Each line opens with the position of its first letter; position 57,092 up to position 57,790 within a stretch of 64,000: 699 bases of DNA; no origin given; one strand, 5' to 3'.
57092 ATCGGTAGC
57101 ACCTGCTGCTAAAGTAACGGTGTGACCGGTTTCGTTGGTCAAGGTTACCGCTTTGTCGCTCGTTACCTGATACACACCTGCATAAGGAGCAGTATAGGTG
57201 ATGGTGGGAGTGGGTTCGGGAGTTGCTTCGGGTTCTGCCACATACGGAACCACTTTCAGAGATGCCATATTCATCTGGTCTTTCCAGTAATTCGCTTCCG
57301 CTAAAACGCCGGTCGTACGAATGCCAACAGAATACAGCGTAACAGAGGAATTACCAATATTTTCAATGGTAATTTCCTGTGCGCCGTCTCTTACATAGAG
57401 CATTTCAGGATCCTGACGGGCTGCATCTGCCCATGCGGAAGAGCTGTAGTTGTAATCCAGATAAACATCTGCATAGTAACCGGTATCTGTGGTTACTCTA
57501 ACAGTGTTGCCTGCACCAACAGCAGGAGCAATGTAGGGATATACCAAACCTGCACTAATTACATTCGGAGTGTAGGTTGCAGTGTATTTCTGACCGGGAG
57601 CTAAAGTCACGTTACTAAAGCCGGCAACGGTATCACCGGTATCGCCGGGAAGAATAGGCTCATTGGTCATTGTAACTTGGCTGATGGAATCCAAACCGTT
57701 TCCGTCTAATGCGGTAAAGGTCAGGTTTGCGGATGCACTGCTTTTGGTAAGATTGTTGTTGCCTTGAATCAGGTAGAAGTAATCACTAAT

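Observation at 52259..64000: Three tandem giant paralogs share a beta-helix 'business end' but carry swapped N-terminal CBM-like arrays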

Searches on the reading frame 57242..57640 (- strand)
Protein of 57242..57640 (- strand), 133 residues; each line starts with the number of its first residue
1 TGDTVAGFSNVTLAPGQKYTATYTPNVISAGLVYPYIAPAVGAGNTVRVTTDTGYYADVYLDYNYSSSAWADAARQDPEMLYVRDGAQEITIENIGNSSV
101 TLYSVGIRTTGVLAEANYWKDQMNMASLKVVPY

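Call 42: search_protein_representatives(alignment_id=A3)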
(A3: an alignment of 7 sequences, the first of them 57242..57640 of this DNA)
Query: 7 sequences, 136 profile positions. Proteins with E-value up to 0.001 (for the whole library): 90; up to 1e-10: 37; up to 1e-30: 13. The best 90 are listed.
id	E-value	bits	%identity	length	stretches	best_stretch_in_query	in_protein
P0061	2.6e-208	697.9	-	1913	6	1-136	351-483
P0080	1.4e-106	368.5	-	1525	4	7-123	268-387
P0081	7.0e-98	340.3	-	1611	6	8-125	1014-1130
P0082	4.2e-91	318.3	-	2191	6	7-135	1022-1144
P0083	2.4e-76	270.6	-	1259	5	7-126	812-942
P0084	1.6e-54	199.8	-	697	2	7-124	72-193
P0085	3.5e-49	182.6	-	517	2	8-135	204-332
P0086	3.7e-46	172.8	-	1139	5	8-126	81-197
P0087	1.2e-45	171.1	-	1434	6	12-122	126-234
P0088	1.0e-42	161.7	-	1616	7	10-134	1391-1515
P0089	2.9e-41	157.0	-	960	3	8-120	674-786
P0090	1.1e-35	138.9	-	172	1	12-134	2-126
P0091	5.0e-31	123.8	-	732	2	8-124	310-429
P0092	2.7e-30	121.4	-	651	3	12-125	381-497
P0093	3.1e-27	111.5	-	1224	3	8-127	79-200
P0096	1.1e-25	106.4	-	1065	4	9-134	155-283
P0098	1.3e-24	103.0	-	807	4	9-134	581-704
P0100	4.1e-19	85.2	-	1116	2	12-135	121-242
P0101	8.5e-19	84.2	-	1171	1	9-133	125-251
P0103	6.0e-17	78.2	-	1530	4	8-117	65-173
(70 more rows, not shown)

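Call 43: search_protein_families(library=pfam, proteins=[P0081, P0082, P0083, P0086, P0087, P0088], max_evalue=0.0001)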
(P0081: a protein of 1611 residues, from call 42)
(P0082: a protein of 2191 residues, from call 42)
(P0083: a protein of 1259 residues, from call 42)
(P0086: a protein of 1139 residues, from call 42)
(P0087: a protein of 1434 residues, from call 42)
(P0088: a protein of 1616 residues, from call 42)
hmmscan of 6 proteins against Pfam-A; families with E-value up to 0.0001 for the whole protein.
P0081 (1611 aa): 2 families
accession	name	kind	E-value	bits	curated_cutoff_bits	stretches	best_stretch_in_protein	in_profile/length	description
PF00245.25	Alk_phosphatase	-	4.9e-44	151.4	24.4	2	190-315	191-325/423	Alkaline phosphatase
PF01676.23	Metalloenzyme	-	1.2e-06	28.6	24.3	1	231-358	127-228/252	Metalloenzyme superfamily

P0082 (2191 aa): 4 families
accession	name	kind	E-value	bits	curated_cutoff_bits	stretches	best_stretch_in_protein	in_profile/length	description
PF00245.25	Alk_phosphatase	-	4.2e-51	174.6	24.4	2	30-166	1-131/423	Alkaline phosphatase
PF13472.12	Lipase_GDSL_2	-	2e-18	68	32.9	1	1993-2179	2-177/178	GDSL-like Lipase/Acylhydrolase family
PF00657.28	Lipase_GDSL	-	7.9e-09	36.4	23.6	1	1993-2185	4-208/208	GDSL-like Lipase/Acylhydrolase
PF16255.11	Lipase_GDSL_lke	-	1e-08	35.2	29.2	1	1990-2134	3-150/203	GDSL-like Lipase/Acylhydrolase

P0083 (1259 aa): 0 families

P0086 (1139 aa): 0 families

P0087 (1434 aa): 0 families

P0088 (1616 aa): 3 families
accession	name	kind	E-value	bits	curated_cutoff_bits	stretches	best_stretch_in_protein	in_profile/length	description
PF00245.25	Alk_phosphatase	-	2.3e-57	195.3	24.4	1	32-317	1-320/423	Alkaline phosphatase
PF23265.1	Ig-like_KY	-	9.5e-06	26.2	27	0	1396-1424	77-105/129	KY-like, immunoglobulin-like domain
PF22768.1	SPP1_Dit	-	1e-05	26.1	25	0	1069-1112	51-94/97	Siphovirus-type tail component, C-terminal domain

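Call 44: search_protein_families(library=pfam, proteins=[P0089, P0091, P0092, P0093, P0096, P0098, P0100, P0101, P0103], max_evalue=0.0001)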
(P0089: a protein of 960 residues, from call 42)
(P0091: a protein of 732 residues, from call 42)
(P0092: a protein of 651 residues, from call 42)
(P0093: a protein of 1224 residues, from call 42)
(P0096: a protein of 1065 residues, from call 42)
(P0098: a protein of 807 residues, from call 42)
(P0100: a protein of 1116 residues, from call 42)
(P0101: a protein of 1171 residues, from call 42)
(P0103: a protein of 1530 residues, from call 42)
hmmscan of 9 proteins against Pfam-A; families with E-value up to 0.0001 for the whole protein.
P0089 (960 aa): 1 family
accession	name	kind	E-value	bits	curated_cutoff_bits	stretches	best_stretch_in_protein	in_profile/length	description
PF00245.25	Alk_phosphatase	-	5.7e-49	167.6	24.4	2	238-333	233-333/423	Alkaline phosphatase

P0091 (732 aa): 0 families

P0092 (651 aa): 0 families

P0093 (1224 aa): 2 families
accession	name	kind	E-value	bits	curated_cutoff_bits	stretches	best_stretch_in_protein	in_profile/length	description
PF13229.12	Beta_helix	-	1.4e-08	35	25.9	1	862-972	61-158/158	Right handed beta helix region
PF21231.2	GH141_M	-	3.6e-08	33.8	27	1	566-701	18-155/156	GH141 insertion domain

P0096 (1065 aa): 0 families

P0098 (807 aa): 1 family
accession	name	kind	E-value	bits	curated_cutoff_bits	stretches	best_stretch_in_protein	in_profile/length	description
PF22768.1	SPP1_Dit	-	6.8e-08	33.1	25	0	268-312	51-95/97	Siphovirus-type tail component, C-terminal domain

P0100 (1116 aa): 3 families
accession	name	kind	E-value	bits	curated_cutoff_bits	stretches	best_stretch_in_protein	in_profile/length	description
PF21231.2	GH141_M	-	4.5e-09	36.8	27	1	455-594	14-155/156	GH141 insertion domain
PF13229.12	Beta_helix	-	4.4e-07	30.1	25.9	0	628-799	11-155/158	Right handed beta helix region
PF03422.21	CBM_6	-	2.4e-05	25.1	28.9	1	989-1087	21-123/125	Carbohydrate binding module (family 6)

P0101 (1171 aa): 2 families
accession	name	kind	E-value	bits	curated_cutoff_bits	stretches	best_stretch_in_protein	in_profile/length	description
PF21231.2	GH141_M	-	3.1e-11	43.8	27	1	658-803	14-155/156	GH141 insertion domain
PF13229.12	Beta_helix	-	1e-08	35.4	25.9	1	882-999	26-148/158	Right handed beta helix region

P0103 (1530 aa): 2 families
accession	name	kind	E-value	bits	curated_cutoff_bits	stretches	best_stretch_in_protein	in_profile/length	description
PF21231.2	GH141_M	-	9.6e-12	45.5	27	1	1017-1163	14-155/156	GH141 insertion domain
PF13229.12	Beta_helix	-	5.1e-06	26.7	25.9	1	1193-1354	12-144/158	Right handed beta helix region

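Call 55: list_cluster_members(proteins=[P0080, P0081, P0082, P0083, P0088, P0089, P0093, P0100, P0101, P0103])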
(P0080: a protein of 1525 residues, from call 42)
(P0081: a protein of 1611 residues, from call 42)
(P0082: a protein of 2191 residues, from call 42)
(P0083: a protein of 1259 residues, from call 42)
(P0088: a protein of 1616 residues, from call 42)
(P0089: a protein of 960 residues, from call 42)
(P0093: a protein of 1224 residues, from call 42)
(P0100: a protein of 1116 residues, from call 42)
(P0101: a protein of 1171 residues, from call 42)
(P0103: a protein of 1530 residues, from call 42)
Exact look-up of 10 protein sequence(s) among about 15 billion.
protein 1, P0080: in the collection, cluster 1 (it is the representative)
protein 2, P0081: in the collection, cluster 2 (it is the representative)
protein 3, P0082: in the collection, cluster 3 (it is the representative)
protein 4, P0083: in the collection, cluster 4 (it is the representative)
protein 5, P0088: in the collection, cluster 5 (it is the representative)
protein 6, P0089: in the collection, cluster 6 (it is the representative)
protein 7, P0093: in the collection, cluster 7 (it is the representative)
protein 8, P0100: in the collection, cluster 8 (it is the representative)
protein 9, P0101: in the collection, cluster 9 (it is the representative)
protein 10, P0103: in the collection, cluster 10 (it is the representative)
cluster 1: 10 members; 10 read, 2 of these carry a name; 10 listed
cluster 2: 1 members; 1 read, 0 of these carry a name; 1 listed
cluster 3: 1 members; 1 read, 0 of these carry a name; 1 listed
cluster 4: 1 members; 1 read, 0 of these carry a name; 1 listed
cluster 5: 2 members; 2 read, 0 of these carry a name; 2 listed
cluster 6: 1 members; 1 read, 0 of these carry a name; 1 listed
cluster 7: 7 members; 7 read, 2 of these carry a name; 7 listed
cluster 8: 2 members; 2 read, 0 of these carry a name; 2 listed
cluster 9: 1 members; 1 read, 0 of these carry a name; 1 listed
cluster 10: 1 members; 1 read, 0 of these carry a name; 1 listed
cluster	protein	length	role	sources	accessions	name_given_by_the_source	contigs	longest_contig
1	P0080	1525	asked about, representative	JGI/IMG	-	-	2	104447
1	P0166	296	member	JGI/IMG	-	hypothetical protein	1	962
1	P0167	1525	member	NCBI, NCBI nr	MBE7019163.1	MAG: carbohydrate-binding protein [Ruminococcaceae bacterium] | carbohydrate-binding protein [Oscillospiraceae bacterium]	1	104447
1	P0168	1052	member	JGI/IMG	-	-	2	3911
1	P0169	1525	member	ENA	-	-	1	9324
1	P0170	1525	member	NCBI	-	-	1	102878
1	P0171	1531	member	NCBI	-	-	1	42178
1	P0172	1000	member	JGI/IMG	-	-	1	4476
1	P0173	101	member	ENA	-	-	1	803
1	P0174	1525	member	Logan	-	-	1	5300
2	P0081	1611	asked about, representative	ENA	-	-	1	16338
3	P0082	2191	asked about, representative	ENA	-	-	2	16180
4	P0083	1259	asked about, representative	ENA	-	-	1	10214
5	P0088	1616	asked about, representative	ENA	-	-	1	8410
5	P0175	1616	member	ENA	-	-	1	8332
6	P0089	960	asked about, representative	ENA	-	-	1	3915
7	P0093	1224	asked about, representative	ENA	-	-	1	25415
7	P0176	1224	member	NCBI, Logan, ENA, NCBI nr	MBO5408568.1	MAG: right-handed parallel beta-helix repeat-containing protein [Clostridia bacterium] | right-handed parallel beta-helix repeat-containing protein [Clostridia bacterium]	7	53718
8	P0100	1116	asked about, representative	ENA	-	-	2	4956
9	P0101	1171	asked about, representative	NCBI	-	-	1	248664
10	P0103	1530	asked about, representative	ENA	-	-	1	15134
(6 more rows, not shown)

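Call 74: search_protein_families(library=pfam, proteins=[P0087, P0083], max_evalue=0.01)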
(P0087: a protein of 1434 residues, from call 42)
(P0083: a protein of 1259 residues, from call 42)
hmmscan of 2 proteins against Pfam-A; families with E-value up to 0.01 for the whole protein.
P0087 (1434 aa): 0 families

P0083 (1259 aa): 1 family
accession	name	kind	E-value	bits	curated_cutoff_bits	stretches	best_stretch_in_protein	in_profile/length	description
PF23265.1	Ig-like_KY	-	0.0018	18.8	27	0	576-644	26-96/129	KY-like, immunoglobulin-like domain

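Call 75: find_encoding_contigs(protein=P0176, flank=10000, max_places=2)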
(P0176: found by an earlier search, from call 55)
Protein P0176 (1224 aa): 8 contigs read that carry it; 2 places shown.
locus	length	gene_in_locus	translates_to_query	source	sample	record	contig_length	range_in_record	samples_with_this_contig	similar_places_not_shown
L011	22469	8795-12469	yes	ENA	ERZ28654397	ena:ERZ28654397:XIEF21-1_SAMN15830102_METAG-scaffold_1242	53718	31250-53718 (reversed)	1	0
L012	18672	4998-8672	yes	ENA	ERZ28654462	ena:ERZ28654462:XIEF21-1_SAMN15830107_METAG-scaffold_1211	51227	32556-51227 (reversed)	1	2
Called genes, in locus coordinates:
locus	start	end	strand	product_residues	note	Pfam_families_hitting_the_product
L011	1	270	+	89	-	?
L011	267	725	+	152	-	-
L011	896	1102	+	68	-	-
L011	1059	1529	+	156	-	-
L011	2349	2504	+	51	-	-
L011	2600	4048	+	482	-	PF00239:Resolvase, PF07508:Recombinase, PF13408:Zn_ribbon_recom (weak)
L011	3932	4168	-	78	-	PF05067:Mn_catalase (weak)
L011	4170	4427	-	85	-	PF12652:CotJB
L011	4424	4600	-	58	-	PF11007:CotJA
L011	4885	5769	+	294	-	PF01261:AP_endonuc_2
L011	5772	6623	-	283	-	PF10114:PocR, PF01527:HTH_Tnp_1 (faint), PF12833:HTH_18, PF00165:HTH_AraC (weak)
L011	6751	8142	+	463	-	PF02952:Fucose_iso_C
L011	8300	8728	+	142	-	PF12802:MarR_2, PF13463:HTH_27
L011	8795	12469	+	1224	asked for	PF21231:GH141_M, PF13229:Beta_helix (faint)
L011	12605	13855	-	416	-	PF06689:zf-C4_ClpX, PF01078:Mg_chelatase (faint), PF05496:RuvB_N (weak), PF07724:AAA_2, PF07728:AAA_5 (weak), PF00004:AAA, PF10431:ClpB_D2-small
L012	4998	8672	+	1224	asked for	PF21231:GH141_M, PF13229:Beta_helix (faint)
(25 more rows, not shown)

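Call 76: find_encoding_contigs(protein=P0082, flank=8000, max_places=2)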
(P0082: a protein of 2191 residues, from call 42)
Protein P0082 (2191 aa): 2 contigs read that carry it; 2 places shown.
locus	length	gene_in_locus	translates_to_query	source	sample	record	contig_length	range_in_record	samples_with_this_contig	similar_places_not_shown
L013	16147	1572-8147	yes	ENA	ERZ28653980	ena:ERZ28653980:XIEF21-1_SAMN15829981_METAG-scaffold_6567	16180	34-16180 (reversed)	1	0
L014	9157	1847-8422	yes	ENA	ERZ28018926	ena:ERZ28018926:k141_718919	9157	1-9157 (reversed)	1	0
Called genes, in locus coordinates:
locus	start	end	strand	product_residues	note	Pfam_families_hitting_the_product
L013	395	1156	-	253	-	PF02311:AraC_binding, PF00165:HTH_AraC (weak), PF12833:HTH_18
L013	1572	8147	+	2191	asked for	PF00245:Alk_phosphatase, PF00657:Lipase_GDSL, PF13472:Lipase_GDSL_2, PF16255:Lipase_GDSL_lke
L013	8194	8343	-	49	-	-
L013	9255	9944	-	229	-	PF04542:Sigma70_r2, PF04545:Sigma70_r4, PF01381:HTH_3 (faint)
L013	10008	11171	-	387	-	PF12849:PBP_like_2, PF13531:SBP_bac_11 (weak)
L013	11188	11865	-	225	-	PF17746:SfsA_N, PF03749:SfsA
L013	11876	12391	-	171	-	-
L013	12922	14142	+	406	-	PF00291:PALP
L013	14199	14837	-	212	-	PF03006:HlyIII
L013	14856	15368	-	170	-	PF02572:CobA_CobO_BtuR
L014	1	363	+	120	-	?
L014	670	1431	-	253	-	PF02311:AraC_binding, PF00165:HTH_AraC (weak), PF12833:HTH_18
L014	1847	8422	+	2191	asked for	PF00245:Alk_phosphatase, PF00657:Lipase_GDSL, PF13472:Lipase_GDSL_2, PF16255:Lipase_GDSL_lke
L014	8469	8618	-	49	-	-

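Call 79: search_solved_structures(query=A3, max_evalue=10)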
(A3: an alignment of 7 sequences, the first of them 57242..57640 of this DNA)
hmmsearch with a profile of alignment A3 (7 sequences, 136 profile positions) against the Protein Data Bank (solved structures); distinct sequences matched with E-value up to 10: 5.
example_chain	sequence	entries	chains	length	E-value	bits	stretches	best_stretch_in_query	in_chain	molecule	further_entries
5x7g_A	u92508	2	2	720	6e-05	26.4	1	6-111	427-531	Cycloisomaltooligosaccharide glucanotransferase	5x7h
8zvk_A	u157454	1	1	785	0.84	12.9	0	7-72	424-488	AaBgIC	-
3rgh_A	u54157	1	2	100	1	12.6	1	27-68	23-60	Filamin-A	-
2go7_A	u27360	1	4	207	1.1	12.5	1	66-92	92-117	hydrolase, haloacid dehalogenase-like family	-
2msn_A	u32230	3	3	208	1.2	12.5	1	66-92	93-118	Hydrolase, haloacid dehalogenase-like family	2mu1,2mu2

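Call 85: search_protein_families(library=pfam, alignment_id=A7, max_evalue=0.00001)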
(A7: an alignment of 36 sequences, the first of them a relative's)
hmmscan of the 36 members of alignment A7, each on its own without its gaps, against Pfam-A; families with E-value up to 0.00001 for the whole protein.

A. member 1, P0080 (1525 aa): 3 families
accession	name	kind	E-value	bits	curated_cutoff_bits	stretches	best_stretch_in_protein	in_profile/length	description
PF13229.12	Beta_helix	-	4.8e-12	46.2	25.9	1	1301-1426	55-158/158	Right handed beta helix region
PF21231.2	GH141_M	-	5.3e-08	33.3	27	1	1009-1156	17-155/156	GH141 insertion domain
PF03422.21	CBM_6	-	8.6e-08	33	28.9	1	610-725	1-124/125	Carbohydrate binding module (family 6)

B. families by the number of members that match (of 36 scanned): 28 families (the first 25 are shown)
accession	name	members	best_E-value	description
PF13229.12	Beta_helix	6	4.8e-12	Right handed beta helix region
PF21231.2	GH141_M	6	9.6e-12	GH141 insertion domain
PF00245.25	Alk_phosphatase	4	2.3e-57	Alkaline phosphatase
PF13472.12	Lipase_GDSL_2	4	3.3e-21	GDSL-like Lipase/Acylhydrolase family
PF00657.28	Lipase_GDSL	4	7.1e-18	GDSL-like Lipase/Acylhydrolase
PF16255.11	Lipase_GDSL_lke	3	1.3e-10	GDSL-like Lipase/Acylhydrolase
PF03422.21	CBM_6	2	2.2e-58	Carbohydrate binding module (family 6)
PF22073.2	Cep192_D4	1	1.8e-90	Cep192 domain 4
PF15780.11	ASH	1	1e-75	Abnormal spindle-like microcephaly-assoc'd, ASPM-SPD-2-Hydin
PF22544.2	HYDIN_VesB_CFA65-like_Ig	1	1e-64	HYDIN/CFA65/VesB-like, Ig-like domain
PF18099.7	CBM_35_2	1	4.4e-43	Carbohydrate binding module (family 35)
PF12371.14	TMEM131_like_N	1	3.9e-37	Transmembrane protein 131-like N-terminal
PF07610.17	DUF1573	1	1.4e-32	Protein of unknown function (DUF1573)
PF24291.1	Ig_CFAP65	1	7.3e-26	Cilia- and flagella-associated protein 65-like, Ig-like domain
PF24771.2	Ig_CFAP74_1st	1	1.3e-20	CFAP74 first Ig-like domain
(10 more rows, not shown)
